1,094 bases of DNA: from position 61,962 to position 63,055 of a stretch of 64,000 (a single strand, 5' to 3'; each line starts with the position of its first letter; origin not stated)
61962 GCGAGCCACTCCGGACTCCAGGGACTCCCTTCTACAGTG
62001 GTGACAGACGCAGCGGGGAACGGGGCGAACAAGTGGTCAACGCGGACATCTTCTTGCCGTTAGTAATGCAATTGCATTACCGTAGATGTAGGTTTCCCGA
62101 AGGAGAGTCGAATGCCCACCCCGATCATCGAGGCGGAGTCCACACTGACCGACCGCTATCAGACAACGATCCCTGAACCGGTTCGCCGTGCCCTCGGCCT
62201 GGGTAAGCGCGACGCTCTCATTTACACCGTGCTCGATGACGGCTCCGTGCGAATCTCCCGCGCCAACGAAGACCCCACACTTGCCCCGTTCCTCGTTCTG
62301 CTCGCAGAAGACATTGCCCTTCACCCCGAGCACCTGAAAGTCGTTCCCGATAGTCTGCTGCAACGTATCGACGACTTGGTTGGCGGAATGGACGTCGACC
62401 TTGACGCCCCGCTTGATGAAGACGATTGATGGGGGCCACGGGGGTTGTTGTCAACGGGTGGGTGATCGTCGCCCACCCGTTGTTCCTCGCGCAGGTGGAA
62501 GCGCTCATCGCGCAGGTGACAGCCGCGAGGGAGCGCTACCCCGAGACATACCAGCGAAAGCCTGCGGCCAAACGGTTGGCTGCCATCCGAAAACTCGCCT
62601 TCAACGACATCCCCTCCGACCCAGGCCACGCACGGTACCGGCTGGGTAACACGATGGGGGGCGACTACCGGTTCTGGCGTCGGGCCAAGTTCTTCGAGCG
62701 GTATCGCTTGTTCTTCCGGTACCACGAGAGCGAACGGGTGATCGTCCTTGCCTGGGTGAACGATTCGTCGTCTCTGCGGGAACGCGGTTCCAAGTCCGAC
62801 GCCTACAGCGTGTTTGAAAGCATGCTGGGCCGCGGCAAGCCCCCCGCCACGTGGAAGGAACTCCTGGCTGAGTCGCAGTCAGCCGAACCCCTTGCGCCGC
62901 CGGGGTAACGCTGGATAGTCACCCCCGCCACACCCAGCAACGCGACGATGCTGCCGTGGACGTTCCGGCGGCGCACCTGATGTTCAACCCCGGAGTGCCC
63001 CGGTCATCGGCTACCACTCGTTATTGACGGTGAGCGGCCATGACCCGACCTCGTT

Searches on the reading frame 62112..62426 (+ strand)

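Call 86: search_protein_families(library=pfam, max_evalue=0.01, proteins=[window:62112-62426:+])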
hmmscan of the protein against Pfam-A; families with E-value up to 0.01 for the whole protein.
window:62112-62426:+ (105 aa): 2 families
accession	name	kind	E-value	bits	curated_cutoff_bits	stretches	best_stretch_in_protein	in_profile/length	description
PF15937.10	PrlF_antitoxin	-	3.5e-34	117.4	32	1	9-104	1-99/99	prlF antitoxin for toxin YhaV_toxin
PF04014.23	MazE_antitoxin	-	2.9e-05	24.4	24.7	1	11-50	3-42/48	Antidote-toxin recognition MazE, bacterial antitoxin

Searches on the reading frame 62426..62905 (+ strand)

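Call 86: search_protein_families(library=pfam, max_evalue=0.01, proteins=[window:62426-62905:+])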
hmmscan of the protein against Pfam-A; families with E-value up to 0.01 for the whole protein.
window:62426-62905:+ (160 aa): 2 families
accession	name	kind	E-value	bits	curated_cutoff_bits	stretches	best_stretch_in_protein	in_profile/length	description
PF11663.14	Toxin_YhaV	-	1.4e-54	184.3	35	1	14-150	1-137/138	Toxin with endonuclease activity, of toxin-antitoxin system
PF05016.21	ParE_toxin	-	0.0098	16.9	23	0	40-109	16-81/89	ParE toxin of type II toxin-antitoxin system, parDE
